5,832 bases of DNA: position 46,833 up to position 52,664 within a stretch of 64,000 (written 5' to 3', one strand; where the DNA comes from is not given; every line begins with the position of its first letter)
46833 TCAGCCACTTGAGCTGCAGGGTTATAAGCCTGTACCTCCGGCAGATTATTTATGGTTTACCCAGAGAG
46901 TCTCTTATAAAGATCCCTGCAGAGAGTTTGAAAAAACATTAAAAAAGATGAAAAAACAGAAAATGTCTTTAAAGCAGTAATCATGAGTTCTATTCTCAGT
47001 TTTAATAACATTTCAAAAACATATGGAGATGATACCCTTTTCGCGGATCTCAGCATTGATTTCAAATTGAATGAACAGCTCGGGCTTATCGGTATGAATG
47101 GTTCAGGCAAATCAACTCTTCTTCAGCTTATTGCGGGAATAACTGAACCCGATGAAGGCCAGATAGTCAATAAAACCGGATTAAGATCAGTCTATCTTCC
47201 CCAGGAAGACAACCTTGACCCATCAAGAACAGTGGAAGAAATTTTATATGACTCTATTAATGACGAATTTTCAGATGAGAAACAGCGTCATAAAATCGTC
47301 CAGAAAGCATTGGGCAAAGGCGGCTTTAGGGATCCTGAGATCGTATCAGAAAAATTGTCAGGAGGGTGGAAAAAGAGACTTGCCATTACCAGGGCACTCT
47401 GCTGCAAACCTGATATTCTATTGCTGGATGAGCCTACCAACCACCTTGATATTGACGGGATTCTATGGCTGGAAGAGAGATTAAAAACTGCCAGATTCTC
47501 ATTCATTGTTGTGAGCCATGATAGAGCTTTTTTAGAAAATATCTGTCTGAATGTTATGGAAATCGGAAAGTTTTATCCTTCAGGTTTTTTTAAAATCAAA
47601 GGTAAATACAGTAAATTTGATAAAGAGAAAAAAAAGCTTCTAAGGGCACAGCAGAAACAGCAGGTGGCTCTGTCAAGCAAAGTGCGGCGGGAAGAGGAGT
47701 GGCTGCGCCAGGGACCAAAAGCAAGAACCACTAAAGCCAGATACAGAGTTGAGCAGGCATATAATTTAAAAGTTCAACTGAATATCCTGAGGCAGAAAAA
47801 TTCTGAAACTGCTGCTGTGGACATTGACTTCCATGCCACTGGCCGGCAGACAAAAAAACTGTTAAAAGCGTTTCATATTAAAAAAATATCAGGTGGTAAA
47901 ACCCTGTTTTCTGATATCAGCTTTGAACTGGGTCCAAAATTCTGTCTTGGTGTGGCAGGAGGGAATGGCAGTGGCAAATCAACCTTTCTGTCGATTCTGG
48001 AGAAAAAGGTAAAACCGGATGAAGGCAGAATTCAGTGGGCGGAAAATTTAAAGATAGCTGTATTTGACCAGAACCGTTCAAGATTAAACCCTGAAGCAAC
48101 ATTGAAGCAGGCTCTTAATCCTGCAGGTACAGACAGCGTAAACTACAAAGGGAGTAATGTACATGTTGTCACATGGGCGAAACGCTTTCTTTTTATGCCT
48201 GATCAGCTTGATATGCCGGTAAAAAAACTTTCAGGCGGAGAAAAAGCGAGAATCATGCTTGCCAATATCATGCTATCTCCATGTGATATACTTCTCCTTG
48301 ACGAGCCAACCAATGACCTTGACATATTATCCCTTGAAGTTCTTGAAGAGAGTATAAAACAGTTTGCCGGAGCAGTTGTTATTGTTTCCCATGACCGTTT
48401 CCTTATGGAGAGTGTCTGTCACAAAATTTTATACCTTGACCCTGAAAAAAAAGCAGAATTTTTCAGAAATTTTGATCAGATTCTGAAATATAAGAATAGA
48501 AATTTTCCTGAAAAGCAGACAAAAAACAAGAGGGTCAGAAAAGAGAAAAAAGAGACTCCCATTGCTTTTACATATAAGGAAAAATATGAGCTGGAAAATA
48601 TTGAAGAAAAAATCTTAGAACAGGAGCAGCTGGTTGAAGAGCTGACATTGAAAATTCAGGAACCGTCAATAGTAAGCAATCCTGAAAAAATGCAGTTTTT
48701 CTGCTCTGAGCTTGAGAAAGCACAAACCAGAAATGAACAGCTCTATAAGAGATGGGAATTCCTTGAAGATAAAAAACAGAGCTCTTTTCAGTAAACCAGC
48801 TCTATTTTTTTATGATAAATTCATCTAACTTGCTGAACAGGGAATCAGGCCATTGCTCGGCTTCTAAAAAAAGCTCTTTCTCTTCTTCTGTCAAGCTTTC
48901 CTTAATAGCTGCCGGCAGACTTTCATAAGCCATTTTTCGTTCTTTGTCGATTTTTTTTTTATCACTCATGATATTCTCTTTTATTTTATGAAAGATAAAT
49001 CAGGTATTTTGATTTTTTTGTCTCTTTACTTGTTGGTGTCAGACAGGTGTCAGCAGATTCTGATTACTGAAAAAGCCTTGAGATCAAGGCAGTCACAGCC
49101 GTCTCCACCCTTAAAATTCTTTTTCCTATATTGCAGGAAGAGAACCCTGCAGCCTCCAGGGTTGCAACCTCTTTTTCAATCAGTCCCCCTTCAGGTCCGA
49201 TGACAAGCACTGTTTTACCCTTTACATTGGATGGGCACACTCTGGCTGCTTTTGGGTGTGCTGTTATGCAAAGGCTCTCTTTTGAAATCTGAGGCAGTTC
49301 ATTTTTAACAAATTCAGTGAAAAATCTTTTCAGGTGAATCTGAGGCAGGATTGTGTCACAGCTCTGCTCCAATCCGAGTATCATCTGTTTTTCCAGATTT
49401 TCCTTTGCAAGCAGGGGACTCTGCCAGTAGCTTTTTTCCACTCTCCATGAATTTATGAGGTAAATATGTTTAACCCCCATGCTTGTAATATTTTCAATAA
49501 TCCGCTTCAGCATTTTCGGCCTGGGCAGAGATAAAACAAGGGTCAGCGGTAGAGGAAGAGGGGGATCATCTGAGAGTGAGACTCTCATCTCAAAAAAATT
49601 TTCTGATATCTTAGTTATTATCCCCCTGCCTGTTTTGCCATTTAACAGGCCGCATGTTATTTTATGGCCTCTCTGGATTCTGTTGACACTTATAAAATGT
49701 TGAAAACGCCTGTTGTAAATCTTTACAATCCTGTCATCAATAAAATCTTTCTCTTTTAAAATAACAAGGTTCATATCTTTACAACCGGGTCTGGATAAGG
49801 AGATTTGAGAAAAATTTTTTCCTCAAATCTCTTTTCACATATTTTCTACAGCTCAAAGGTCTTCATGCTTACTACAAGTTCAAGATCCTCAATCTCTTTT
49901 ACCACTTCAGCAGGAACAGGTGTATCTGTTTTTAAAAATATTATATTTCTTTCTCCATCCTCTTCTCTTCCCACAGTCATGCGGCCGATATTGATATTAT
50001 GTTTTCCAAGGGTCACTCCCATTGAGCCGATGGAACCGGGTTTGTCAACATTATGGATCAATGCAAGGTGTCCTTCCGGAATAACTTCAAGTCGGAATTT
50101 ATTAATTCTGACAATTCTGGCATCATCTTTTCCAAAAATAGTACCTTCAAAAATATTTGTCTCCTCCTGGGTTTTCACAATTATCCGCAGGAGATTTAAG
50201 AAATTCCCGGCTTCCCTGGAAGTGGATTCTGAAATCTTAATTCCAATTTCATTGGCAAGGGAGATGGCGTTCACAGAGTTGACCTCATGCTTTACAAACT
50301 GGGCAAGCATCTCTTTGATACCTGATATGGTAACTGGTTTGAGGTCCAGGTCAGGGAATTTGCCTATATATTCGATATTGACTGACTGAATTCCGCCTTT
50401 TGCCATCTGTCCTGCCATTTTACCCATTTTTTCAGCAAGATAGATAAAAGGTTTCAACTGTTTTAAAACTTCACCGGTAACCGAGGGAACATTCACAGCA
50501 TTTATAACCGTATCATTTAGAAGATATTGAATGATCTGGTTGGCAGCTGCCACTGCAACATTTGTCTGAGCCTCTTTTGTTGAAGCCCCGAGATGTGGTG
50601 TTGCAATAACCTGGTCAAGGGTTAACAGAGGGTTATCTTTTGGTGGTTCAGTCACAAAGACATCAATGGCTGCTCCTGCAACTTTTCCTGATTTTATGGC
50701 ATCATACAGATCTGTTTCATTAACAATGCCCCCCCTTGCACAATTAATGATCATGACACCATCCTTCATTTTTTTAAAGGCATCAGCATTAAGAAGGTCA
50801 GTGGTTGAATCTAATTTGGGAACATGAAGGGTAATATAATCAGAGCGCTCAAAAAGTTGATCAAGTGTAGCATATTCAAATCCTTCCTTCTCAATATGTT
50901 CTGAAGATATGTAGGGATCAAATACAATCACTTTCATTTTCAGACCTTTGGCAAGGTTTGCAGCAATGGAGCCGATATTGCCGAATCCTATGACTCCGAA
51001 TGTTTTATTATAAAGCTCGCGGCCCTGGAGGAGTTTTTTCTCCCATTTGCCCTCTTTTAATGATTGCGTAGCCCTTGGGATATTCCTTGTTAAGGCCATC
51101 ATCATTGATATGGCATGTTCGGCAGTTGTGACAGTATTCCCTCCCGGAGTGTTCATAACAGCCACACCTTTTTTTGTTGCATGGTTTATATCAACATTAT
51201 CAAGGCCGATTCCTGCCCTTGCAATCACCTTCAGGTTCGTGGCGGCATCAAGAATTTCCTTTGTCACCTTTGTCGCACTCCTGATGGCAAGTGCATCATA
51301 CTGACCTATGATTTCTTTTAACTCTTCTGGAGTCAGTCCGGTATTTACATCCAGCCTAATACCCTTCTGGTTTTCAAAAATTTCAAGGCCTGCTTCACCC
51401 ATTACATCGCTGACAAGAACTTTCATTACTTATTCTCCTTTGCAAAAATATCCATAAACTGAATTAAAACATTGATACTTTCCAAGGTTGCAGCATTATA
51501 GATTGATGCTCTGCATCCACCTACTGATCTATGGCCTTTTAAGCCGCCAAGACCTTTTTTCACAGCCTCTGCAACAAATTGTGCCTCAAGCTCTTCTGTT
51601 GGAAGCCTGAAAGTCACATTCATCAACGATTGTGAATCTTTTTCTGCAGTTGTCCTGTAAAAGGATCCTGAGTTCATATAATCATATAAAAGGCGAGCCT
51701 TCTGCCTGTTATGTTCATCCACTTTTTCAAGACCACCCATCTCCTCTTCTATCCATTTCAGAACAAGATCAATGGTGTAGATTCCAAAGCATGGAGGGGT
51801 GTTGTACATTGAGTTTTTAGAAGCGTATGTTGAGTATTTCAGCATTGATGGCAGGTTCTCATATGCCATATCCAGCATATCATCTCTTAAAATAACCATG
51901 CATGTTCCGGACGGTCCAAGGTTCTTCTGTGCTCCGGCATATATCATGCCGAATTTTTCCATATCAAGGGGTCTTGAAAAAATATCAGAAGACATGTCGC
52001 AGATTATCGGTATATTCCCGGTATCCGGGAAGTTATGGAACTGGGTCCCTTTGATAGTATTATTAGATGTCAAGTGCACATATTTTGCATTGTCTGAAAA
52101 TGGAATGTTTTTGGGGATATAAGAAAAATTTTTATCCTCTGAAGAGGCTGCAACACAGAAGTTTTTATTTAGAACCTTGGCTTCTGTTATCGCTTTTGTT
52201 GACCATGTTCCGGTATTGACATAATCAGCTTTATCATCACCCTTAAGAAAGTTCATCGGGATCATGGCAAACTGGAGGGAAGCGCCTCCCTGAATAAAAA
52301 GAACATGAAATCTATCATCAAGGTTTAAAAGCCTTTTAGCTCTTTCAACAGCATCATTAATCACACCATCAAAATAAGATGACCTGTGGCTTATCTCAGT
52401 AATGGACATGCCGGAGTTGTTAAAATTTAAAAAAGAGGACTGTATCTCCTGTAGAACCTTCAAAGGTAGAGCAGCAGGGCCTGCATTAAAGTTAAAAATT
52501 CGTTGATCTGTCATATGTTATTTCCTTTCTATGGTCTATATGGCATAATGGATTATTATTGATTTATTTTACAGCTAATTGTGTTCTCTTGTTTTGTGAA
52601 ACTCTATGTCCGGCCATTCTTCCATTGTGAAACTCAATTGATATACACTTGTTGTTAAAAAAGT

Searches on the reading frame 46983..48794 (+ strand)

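Call 7: search_protein_families(library=pfam, proteins=[window:46983-48794:+])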
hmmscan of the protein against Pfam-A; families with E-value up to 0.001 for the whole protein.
window:46983-48794:+ (603 aa): 10 families
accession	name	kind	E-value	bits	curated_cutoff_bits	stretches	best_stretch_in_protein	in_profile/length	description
PF00005.33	ABC_tran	-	2.8e-54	183.9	25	2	22-153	3-137/137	ABC transporter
PF13304.12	AAA_21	-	9.5e-13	49.3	27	0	34-53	3-22/304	AAA domain, putative AbiEii toxin, Type IV TA system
PF16326.10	ABC_tran_CTD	-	2e-12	47.6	32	1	529-595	2-68/69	ABC transporter C-terminal domain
PF02463.25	SMC_N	-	1.5e-11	44.6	40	0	368-478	93-205/220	RecF/RecN/SMC N terminal domain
PF13555.12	AAA_29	-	6e-07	29.6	27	0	20-48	12-40/61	P-loop containing region of AAA domain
PF13175.12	AAA_15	-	3.6e-06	27.3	32.1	0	21-211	15-92/374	AAA ATPase domain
PF07693.20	KAP_NTPase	-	3.5e-05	23.7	20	0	315-365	16-48/293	KAP family P-loop domain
PF03215.21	Rad17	-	0.00035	21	23.8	0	296-346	22-72/186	Rad17 P-loop domain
PF05729.18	NACHT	-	0.00047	20.5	26.7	0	35-51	5-21/167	NACHT domain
PF13238.12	AAA_18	-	0.00076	20.4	29.4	0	35-99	3-66/128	AAA domain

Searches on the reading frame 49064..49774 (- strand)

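Call 62: search_protein_families(library=pfam, proteins=[window:49064-49774:-], max_evalue=0.000001)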
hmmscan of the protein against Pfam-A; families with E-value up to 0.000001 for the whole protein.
window:49064-49774:- (236 aa): 1 family
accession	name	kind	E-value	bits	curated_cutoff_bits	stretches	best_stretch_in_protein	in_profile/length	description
PF04452.19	Methyltrans_RNA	-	7.6e-36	123.6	23.9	1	72-234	2-164/165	RNA methyltransferase domain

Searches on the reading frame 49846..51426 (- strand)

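Call 62: search_protein_families(library=pfam, proteins=[window:49846-51426:-], max_evalue=0.000001)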
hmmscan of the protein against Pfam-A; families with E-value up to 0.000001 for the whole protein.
window:49846-51426:- (526 aa): 4 families
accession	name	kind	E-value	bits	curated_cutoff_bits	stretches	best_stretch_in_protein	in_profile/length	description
PF02826.25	2-Hacid_dh_C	-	5.9e-63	211.9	25.1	1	106-280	1-178/178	D-isomer specific 2-hydroxyacid dehydrogenase, NAD binding domain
PF00389.36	2-Hacid_dh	-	7.9e-38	129.6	24.6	1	3-312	1-134/134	D-isomer specific 2-hydroxyacid dehydrogenase, catalytic domain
PF19304.4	PGDH_inter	-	1.2e-30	106.5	27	1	323-442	1-119/119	D-3-phosphoglycerate dehydrogenase intervening domain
PF01842.31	ACT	-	1.4e-10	41.1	27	1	456-516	4-65/66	ACT domain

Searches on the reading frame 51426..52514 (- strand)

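Call 62: search_protein_families(library=pfam, proteins=[window:51426-52514:-], max_evalue=0.000001)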
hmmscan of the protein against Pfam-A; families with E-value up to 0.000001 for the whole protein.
window:51426-52514:- (362 aa): 1 family
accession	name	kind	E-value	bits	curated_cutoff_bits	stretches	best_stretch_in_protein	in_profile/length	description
PF00266.25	Aminotran_5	-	2.5e-44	152.2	21.5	1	6-349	1-370/371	Aminotransferase class-V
